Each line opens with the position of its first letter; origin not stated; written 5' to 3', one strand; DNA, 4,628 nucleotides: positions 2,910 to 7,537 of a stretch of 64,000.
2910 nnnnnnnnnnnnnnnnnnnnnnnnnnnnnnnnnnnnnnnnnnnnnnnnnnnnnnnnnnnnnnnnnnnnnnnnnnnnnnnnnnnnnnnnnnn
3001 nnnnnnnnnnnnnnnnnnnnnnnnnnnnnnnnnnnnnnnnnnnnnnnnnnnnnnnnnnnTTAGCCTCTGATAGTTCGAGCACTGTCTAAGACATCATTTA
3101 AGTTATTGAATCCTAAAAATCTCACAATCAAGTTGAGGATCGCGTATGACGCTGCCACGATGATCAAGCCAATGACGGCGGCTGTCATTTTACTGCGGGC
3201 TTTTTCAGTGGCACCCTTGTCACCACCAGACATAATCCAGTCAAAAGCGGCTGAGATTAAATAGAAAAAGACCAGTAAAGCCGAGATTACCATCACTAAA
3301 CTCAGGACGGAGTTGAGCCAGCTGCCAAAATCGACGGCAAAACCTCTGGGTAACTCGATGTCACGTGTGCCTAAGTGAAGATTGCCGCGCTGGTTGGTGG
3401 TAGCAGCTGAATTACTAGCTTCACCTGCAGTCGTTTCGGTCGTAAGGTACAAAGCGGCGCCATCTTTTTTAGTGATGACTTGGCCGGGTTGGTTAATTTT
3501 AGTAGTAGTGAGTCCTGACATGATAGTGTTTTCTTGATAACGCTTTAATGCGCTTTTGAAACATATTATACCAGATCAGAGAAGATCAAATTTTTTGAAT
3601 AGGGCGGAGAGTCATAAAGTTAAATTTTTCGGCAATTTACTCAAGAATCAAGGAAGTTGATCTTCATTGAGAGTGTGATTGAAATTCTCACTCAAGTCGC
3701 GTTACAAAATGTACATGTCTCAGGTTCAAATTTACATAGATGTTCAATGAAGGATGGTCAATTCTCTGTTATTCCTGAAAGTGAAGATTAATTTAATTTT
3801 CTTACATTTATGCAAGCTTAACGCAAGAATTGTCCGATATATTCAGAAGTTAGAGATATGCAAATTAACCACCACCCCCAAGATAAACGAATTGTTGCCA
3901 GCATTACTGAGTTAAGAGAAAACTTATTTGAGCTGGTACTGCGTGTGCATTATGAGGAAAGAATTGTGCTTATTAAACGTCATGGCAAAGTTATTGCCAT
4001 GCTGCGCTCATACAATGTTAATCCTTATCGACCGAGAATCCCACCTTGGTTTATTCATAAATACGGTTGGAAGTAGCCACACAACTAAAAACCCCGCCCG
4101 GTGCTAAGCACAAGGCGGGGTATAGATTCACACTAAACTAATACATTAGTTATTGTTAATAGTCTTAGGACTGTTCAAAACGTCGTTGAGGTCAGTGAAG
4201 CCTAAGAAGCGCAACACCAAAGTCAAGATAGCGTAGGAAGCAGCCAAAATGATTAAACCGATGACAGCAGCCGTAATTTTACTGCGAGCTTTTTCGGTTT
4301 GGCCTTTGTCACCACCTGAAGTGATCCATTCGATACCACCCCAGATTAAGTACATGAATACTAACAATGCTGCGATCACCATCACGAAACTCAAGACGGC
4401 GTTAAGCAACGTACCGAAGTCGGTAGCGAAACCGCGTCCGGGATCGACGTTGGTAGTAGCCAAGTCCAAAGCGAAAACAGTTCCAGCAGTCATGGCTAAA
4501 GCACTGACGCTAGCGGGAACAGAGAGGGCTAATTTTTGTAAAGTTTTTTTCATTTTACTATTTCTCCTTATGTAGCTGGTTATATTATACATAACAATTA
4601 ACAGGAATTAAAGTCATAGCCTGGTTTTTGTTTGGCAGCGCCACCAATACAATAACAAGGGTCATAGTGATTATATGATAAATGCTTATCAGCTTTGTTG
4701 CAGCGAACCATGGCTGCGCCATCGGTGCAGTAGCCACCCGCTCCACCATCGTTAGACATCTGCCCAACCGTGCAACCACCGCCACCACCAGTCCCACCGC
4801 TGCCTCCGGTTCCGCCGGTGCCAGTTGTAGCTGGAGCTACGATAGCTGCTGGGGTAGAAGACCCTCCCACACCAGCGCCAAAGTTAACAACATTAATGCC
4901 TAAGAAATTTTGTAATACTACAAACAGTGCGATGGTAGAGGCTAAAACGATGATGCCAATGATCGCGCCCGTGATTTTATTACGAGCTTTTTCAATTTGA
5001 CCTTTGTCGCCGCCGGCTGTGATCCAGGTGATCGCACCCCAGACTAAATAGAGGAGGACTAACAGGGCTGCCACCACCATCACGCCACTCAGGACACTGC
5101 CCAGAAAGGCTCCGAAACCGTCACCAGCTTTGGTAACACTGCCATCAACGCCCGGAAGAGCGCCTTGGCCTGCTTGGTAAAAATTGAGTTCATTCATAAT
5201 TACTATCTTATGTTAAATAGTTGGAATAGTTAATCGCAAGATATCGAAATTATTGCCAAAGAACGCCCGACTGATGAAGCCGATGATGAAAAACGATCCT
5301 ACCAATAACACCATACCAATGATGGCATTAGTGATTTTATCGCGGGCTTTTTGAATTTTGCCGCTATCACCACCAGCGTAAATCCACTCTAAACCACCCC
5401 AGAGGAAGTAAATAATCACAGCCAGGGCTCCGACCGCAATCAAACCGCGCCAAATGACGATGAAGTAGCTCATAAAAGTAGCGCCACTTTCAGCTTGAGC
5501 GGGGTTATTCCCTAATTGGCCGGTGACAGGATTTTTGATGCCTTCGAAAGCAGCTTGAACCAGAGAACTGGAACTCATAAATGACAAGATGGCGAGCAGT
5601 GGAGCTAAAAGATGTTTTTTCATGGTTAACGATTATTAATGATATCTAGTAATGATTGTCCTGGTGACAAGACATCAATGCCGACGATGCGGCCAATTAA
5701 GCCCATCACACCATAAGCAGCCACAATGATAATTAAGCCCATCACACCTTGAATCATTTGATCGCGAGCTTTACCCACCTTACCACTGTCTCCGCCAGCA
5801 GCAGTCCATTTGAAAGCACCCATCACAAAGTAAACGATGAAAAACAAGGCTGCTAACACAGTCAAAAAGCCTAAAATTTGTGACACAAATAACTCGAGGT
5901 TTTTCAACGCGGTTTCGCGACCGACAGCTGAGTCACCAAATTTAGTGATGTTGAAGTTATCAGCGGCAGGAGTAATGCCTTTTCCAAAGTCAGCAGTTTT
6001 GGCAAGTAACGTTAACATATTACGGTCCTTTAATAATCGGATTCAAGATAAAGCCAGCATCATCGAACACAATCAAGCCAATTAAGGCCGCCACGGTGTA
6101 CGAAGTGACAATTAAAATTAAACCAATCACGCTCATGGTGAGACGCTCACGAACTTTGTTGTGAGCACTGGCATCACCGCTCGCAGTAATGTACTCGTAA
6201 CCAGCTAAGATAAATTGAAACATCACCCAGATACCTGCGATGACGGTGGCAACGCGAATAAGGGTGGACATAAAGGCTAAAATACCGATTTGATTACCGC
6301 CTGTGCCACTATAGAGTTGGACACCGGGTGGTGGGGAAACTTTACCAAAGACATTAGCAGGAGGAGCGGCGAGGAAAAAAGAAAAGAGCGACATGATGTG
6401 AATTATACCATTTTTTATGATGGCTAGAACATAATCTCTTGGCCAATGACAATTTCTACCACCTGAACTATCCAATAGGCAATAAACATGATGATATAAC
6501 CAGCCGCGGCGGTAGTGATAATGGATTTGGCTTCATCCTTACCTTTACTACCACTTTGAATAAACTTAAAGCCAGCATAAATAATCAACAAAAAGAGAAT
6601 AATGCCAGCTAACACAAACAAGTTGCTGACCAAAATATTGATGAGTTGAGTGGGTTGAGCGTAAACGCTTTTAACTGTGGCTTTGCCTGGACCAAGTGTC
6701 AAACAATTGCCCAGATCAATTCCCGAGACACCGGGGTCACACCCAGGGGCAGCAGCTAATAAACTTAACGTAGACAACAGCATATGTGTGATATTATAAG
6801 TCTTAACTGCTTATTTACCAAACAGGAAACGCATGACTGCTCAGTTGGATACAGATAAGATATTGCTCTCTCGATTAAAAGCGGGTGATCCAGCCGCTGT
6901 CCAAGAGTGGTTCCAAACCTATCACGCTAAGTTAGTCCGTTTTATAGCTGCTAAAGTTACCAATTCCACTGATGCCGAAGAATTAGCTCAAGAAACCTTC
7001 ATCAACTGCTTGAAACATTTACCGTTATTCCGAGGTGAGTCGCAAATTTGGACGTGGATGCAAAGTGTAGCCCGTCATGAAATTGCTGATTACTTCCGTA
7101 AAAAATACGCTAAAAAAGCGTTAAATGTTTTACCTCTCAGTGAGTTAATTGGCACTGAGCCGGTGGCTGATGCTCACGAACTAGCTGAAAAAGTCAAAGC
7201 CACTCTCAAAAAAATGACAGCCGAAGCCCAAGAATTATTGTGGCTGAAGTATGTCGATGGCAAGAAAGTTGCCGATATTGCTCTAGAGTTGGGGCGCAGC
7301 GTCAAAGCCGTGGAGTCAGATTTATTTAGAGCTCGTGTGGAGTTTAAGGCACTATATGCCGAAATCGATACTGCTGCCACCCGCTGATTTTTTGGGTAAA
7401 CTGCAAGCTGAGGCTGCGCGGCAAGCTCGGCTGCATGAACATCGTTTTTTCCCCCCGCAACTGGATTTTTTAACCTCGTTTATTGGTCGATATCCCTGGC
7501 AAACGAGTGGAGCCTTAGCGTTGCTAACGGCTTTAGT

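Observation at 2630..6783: Tandem array of eight divergent T4SS-type (VirB2/TrbC-like) pilin paralogs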

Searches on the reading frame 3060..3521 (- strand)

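Call 3: search_protein_families(library=pfam, proteins=[window:3060-3521:-], max_evalue=1)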
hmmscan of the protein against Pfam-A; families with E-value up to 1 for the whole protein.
window:3060-3521:- (153 aa): 7 families
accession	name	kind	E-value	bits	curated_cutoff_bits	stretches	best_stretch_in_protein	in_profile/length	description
PF18895.5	T4SS_pilin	-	1.3e-06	28.9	26.6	1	68-132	8-71/71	Type IV secretion system pilin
PF06664.17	WLS-like_TM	-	0.0071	16.1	28.3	1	71-140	149-219/247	Wntless-like, transmembrane domain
PF02417.20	Chromate_transp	-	0.012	16.1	28.6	1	14-126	34-125/166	Chromate transporter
PF04610.19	TrbL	-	0.02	15.1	25.9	1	65-124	152-208/215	TrbL/VirB6 plasmid conjugal transfer protein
PF19865.4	DUF6338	-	0.058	13.4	26.5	1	74-130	47-102/205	Family of unknown function (DUF6338)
PF01127.27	Sdh_cyt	-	0.059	13.9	25.8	1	69-128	18-80/122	Succinate dehydrogenase/Fumarate reductase transmembrane subunit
PF06679.17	DUF1180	-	0.65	10.9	27.7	0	55-135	78-120/167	Membrane protein FAM174-like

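Call 4: search_protein_families(library=ncbifam, proteins=[window:3060-3521:-], max_evalue=1)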
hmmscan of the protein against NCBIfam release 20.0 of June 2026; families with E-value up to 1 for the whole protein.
window:3060-3521:- (153 aa): 3 families
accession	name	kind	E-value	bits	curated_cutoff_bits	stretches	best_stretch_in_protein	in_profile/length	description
NF045849.1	ICE_MMCAP2_0565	equivalog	6.3e-07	29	40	1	65-134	9-78/80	Mbov_0395 family pilin-like conjugal transfer protein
NF003433.0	PRK04949.1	equivalog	0.0043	16.7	140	1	64-113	67-116/254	sulfate transporter CysZ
TIGR00822.1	EII-Sor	subfamily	0.024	13.9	339.85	1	73-146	100-171/267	mannose/fructose/sorbose PTS transporter subunit IIC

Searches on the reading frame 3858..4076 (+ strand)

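Call 3: search_protein_families(library=pfam, proteins=[window:3858-4076:+], max_evalue=1)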
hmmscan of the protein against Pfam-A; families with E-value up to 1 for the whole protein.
window:3858-4076:+ (72 aa): 1 family
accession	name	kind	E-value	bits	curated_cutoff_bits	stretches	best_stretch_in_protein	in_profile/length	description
PF02604.26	PhdYeFM_antitox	-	6.2e-05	23.1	29.8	1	14-51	4-41/74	Antitoxin Phd_YefM, type II toxin-antitoxin system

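Call 4: search_protein_families(library=ncbifam, proteins=[window:3858-4076:+], max_evalue=1)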
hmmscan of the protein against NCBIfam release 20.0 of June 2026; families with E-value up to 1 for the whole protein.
window:3858-4076:+ (72 aa): 1 family
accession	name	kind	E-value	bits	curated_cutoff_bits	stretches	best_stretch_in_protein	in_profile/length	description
TIGR01552.1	phd_fam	subfamily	0.0008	18.7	20.8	1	15-44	3-31/53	type II toxin-antitoxin system prevent-host-death family antitoxin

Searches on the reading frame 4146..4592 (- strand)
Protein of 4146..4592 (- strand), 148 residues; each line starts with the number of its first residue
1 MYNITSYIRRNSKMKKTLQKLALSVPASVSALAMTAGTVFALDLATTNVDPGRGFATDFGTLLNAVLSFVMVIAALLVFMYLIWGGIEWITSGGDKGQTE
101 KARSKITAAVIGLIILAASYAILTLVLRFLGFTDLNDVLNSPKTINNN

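Call 3: search_protein_families(library=pfam, proteins=[window:4146-4592:-], max_evalue=1)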
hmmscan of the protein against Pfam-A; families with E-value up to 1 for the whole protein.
window:4146-4592:- (148 aa): 8 families
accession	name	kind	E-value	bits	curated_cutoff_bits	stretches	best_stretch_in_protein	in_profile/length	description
PF18895.5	T4SS_pilin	-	1.3e-09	38.4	26.6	1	57-125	3-70/71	Type IV secretion system pilin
PF06664.17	WLS-like_TM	-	0.0002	21.2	28.3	1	12-131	105-216/247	Wntless-like, transmembrane domain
PF19660.4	DUF6163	-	0.014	15.7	27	1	64-132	62-130/145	Family of unknown function (DUF6163)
PF10672.15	Methyltrans_SAM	-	0.015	15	27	1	6-65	116-175/286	S-adenosylmethionine-dependent methyltransferase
PF19607.4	DUF6112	-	0.042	14.1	25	1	55-118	12-72/88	Family of unknown function (DUF6112)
PF04956.18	TrbC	-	0.082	13.6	27.9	1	18-124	7-96/98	TrbC/VIRB2 pilin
PF13968.11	DUF4220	-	0.097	12.7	27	1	57-127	230-296/341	Domain of unknown function (DUF4220)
PF08229.16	SHR3_chaperone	-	0.11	11.9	25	1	68-127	92-142/188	ER membrane protein SH3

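Call 4: search_protein_families(library=ncbifam, proteins=[window:4146-4592:-], max_evalue=1)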
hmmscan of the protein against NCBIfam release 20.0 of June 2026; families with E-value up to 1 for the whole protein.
window:4146-4592:- (148 aa): 5 families
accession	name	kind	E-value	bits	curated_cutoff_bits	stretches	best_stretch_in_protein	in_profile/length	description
NF045849.1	ICE_MMCAP2_0565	equivalog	1.1e-07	31.5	40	1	55-128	5-78/80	Mbov_0395 family pilin-like conjugal transfer protein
NF038216.1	ABZJ_00895_fam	subfamily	0.0012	18.7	33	1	6-86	49-128/134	ABZJ_00895 family protein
NF001842.0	PRK00567.1-3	equivalog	0.014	15.4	146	1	35-82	45-92/147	large-conductance mechanosensitive channel protein MscL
NF002322.0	PRK01265.1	equivalog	0.052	13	275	1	66-147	158-235/325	zinc metalloprotease HtpX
NF038392.1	div_DrpB_YedR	equivalog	0.9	9.9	50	0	68-126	19-77/86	cell division protein DrpB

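Call 16: find_encoding_contigs(protein=window:4146-4592:-, flank=10000, max_places=6)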
Protein window:4146-4592:- (148 aa): no gene with exactly this product is on record in the collection.

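Call 49: predict_structure(alignment_id=A4)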
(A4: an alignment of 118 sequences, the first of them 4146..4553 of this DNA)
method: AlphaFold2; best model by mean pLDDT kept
length: 135 residues; sequences in the alignment: 118
mean_pLDDT: 78.2   pTM: 0.60
mean pLDDT of the five models: 78.2, 76.1, 76.0, 74.0, 73.7
residues with pLDDT >= 90: 56; 70-90: 20; 50-70: 53; < 50: 6
segments of 3 or more residues with pLDDT < 50: 22-25
pLDDT, mean of each block of 10 residues (from residue 1): 65 57 51 58 73 90 97 98 97 98 94 86 61 65
secondary structure, 60 per line:
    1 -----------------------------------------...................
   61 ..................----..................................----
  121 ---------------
elements in order: H42-78 H83-116

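Call 51: fold_search(model_id=the predicted structure, library=pdb)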
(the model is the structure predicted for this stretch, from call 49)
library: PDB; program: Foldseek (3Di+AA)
matches with E <= 10: 165; with E <= 0.001: 0
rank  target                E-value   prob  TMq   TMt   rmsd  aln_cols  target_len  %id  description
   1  9vub_C                9.4e-01  0.77  0.49  0.19  14.7       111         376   13  channel C complex with 3 (released 2026-03-11)
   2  8tun_H                1.1e+00  0.12  0.20  0.15  22.8       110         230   16  S. thermodepolymerans KpsM-KpsE in Glycolipid 1 state with rigid body fitted KpsT (released 2024-04-17)
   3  8tt3_H                1.2e+00  0.41  0.31  0.19  21.6       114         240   14  S. thermodepolymerans KpsM-KpsE in Glycolipid 2 state with rigid body fitted KpsT (released 2024-04-17)
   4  9vub_A                1.7e+00  0.57  0.46  0.18  14.2       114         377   13  channel C complex with 3 (released 2026-03-11)
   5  7w7z                  2.3e+00  0.07  0.20  0.20  19.9       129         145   15  Crystal Structure of human Focal Adhesion Targeting (FAT) domain of the Focal Adhesion Kinase (released 2022-12-21)
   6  4wwb                  2.6e+00  0.84  0.40  0.48   2.6        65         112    8  High-resolution structure of the Ni-bound form of the Y135F mutant of C. metallidurans CnrXs (released 2015-02-11)
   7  3epv_C                2.6e+00  0.72  0.39  0.49   4.0        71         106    7  X-ray Structure of the Metal-sensor CnrX in both the Apo- and Copper-bound Forms (released 2008-11-25)
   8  8dfu_0                2.6e+00  0.60  0.45  0.66   6.7        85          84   16  Cryo-EM structure of conjugation pili from Aeropyrum pernix (released 2023-03-22)
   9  7bgn_F                2.6e+00  0.11  0.23  0.16  12.3        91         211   20  Crystal structure of MtHISN2-AMP complex, a bifunctional enzyme from the histidine biosynthetic pathway (released 2021-05-19)
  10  6cnn_A                2.8e+00  0.38  0.44  0.18  14.5       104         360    8  Cryo-EM structure of the human SK4/calmodulin channel complex in the Ca2+ bound state I (released 2018-05-02)
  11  8vc9_E                2.9e+00  0.35  0.41  0.17  16.7        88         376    8  Hybrid response regulator LvrB from Leptospira / phosphorylated REC form (released 2024-12-18)
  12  7bgn_C                2.9e+00  0.33  0.29  0.20   9.5        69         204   14  Crystal structure of MtHISN2-AMP complex, a bifunctional enzyme from the histidine biosynthetic pathway (released 2021-05-19)
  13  2y39                  3.1e+00  0.80  0.40  0.49   2.6        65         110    8  Ni-bound form of Cupriavidus metallidurans CH34 CnrXs (released 2011-03-30)
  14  5mto_A                3.1e+00  0.09  0.25  0.31   8.5       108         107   14  N-terminal domain of the human tumor suppressor ING5 C19S mutant (released 2018-02-28)
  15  2y3h_A                3.3e+00  0.51  0.40  0.49   7.4        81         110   10  E63Q mutant of Cupriavidus metallidurans CH34 CnrXs (released 2011-03-30)
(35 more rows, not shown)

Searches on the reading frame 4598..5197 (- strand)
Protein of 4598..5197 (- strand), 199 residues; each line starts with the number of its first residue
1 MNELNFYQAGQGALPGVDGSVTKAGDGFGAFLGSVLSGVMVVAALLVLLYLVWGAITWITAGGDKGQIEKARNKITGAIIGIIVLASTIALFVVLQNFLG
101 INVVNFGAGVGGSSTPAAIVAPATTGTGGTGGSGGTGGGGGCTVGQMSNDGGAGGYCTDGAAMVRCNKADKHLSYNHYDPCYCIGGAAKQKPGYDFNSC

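Call 3: search_protein_families(library=pfam, proteins=[window:4598-5197:-], max_evalue=1)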
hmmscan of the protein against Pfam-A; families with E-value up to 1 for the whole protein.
window:4598-5197:- (199 aa): 5 families
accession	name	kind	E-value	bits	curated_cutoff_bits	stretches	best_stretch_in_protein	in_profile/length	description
PF18895.5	T4SS_pilin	-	1.1e-06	29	26.6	1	26-88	3-64/71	Type IV secretion system pilin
PF02300.22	Fumarate_red_C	-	0.0095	16.5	24.2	1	22-95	49-122/127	Fumarate reductase subunit C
PF19660.4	DUF6163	-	0.016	15.6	27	1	33-99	62-129/145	Family of unknown function (DUF6163)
PF06664.17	WLS-like_TM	-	0.05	13.4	28.3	1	34-99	152-215/247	Wntless-like, transmembrane domain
PF19865.4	DUF6338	-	0.25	11.3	26.5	1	30-93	39-102/205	Family of unknown function (DUF6338)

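Call 4: search_protein_families(library=ncbifam, proteins=[window:4598-5197:-], max_evalue=1)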
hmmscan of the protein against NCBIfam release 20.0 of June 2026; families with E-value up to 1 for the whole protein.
window:4598-5197:- (199 aa): 2 families
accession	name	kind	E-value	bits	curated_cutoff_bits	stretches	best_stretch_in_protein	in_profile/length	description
NF045849.1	ICE_MMCAP2_0565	equivalog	2e-05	24.2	40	1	24-95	5-76/80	Mbov_0395 family pilin-like conjugal transfer protein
NF052333.1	ATPase_TcpF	exception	0.4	8.4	1100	1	5-88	443-524/813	conjugal transfer ATPase TcpF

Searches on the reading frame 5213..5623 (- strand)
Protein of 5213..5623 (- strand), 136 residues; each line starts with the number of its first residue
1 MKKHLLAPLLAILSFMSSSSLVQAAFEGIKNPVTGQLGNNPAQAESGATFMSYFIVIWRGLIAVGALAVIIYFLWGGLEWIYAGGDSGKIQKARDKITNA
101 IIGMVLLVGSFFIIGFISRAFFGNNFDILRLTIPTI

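Call 3: search_protein_families(library=pfam, proteins=[window:5213-5623:-], max_evalue=1)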
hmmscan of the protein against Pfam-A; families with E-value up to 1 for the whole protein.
window:5213-5623:- (136 aa): 1 family
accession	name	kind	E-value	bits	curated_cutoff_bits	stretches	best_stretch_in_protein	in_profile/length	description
PF18895.5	T4SS_pilin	-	1.2e-06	28.9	26.6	1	61-117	18-71/71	Type IV secretion system pilin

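Call 4: search_protein_families(library=ncbifam, proteins=[window:5213-5623:-], max_evalue=1)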
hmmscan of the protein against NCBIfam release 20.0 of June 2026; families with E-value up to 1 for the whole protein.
window:5213-5623:- (136 aa): 1 family
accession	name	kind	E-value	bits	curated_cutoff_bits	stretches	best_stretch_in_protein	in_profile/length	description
NF045849.1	ICE_MMCAP2_0565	equivalog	0.00011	21.9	40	1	50-118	9-77/80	Mbov_0395 family pilin-like conjugal transfer protein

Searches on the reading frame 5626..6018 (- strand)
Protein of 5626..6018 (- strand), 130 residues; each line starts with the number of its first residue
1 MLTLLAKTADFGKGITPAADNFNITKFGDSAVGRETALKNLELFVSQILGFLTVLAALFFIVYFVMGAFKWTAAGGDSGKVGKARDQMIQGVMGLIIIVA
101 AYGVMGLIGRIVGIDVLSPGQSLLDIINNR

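Call 3: search_protein_families(library=pfam, proteins=[window:5626-6018:-], max_evalue=1)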
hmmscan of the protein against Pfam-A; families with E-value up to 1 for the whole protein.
window:5626-6018:- (130 aa): 5 families
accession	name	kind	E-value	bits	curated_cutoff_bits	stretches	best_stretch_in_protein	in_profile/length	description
PF18895.5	T4SS_pilin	-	6.6e-08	32.9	26.6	1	40-108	4-71/71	Type IV secretion system pilin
PF06024.17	Orf78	-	0.063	14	29.4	1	34-66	54-86/101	Orf78 (ac78)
PF20088.4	DUF6480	-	0.09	13.1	25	0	44-66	54-76/78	Family of unknown function (DUF6480)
PF19297.4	QcrA_N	-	0.27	11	27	1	50-105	60-115/222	QcrA subunit N-terminal region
PF19862.4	DUF6336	-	0.57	11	25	0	49-114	43-107/128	Family of unknown function (DUF6336)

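Call 4: search_protein_families(library=ncbifam, proteins=[window:5626-6018:-], max_evalue=1)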
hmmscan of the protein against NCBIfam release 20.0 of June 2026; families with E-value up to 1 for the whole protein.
window:5626-6018:- (130 aa): 1 family
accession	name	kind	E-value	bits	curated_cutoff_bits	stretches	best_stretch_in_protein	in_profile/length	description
NF045849.1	ICE_MMCAP2_0565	equivalog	8.2e-06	25.4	40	1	42-109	10-77/80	Mbov_0395 family pilin-like conjugal transfer protein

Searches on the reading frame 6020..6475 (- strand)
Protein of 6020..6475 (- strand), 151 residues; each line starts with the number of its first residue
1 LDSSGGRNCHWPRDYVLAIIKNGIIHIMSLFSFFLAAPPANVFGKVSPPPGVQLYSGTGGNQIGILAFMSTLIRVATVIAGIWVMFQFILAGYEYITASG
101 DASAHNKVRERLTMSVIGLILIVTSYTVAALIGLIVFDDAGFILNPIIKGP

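Call 3: search_protein_families(library=pfam, proteins=[window:6020-6475:-], max_evalue=1)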
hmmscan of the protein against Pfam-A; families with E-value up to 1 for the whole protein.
window:6020-6475:- (151 aa): 1 family
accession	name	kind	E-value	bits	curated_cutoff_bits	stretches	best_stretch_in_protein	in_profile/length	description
PF18895.5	T4SS_pilin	-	9.1e-07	29.3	26.6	1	70-129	10-68/71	Type IV secretion system pilin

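Call 4: search_protein_families(library=ncbifam, proteins=[window:6020-6475:-], max_evalue=1)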
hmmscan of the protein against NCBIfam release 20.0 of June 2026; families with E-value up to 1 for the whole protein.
window:6020-6475:- (151 aa): 0 families

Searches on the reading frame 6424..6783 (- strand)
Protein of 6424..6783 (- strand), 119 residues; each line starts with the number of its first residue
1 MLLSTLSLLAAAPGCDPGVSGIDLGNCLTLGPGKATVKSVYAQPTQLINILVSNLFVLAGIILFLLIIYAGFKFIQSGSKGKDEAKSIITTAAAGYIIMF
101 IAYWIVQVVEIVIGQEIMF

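Call 3: search_protein_families(library=pfam, proteins=[window:6424-6783:-], max_evalue=1)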
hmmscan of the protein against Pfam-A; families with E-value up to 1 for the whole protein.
window:6424-6783:- (119 aa): 5 families
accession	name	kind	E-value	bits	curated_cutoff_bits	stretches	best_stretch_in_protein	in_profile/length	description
PF18895.5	T4SS_pilin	-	1.7e-05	25.3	26.6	1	43-109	4-71/71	Type IV secretion system pilin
PF19554.4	DUF6077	-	0.0022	17.3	27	1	57-113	6-60/354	Family of unknown function (DUF6077)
PF11190.13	DUF2976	-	0.061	13.6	28.2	1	45-107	16-82/87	Protein of unknown function (DUF2976)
PF10717.14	ODV-E18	-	0.16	12.3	28.1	1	38-97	9-66/87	Occlusion-derived virus envelope protein ODV-E18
PF12725.13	DUF3810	-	0.36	10.6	28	1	37-104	9-76/311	Protein of unknown function (DUF3810)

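Call 4: search_protein_families(library=ncbifam, proteins=[window:6424-6783:-], max_evalue=1)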
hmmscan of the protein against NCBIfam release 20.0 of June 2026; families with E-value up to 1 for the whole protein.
window:6424-6783:- (119 aa): 2 families
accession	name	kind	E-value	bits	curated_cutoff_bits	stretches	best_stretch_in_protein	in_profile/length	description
NF045849.1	ICE_MMCAP2_0565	equivalog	0.0046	16.6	40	1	45-110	10-77/80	Mbov_0395 family pilin-like conjugal transfer protein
NF033608.1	type_I_tox_Fst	subfamily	0.059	13.2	26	1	87-104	5-22/28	type I toxin-antitoxin system Fst family toxin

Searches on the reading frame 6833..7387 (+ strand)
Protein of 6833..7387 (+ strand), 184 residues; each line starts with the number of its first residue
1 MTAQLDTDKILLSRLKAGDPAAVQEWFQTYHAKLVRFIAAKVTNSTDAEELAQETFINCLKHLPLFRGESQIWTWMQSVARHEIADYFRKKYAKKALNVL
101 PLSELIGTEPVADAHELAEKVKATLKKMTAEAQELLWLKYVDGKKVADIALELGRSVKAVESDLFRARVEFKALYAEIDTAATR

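Call 52: search_protein_families(library=pfam, proteins=[window:6833-7387:+], max_evalue=0.1)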
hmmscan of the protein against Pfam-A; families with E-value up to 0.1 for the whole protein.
window:6833-7387:+ (184 aa): 4 families
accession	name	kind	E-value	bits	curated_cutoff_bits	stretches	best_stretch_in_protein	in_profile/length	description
PF04542.20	Sigma70_r2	-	1.6e-12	47.5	24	1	30-91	4-68/71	Sigma-70 region 2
PF08281.18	Sigma70_r4_2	-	8.7e-12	45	25.7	1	120-169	3-52/54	Sigma-70, region 4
PF07638.17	Sigma70_ECF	-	3.3e-08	34.1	21.1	1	11-171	7-179/185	ECF sigma factor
PF23582.1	WH_RGF3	-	0.0061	17.1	27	1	49-143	7-94/105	RGF3 winged helix domain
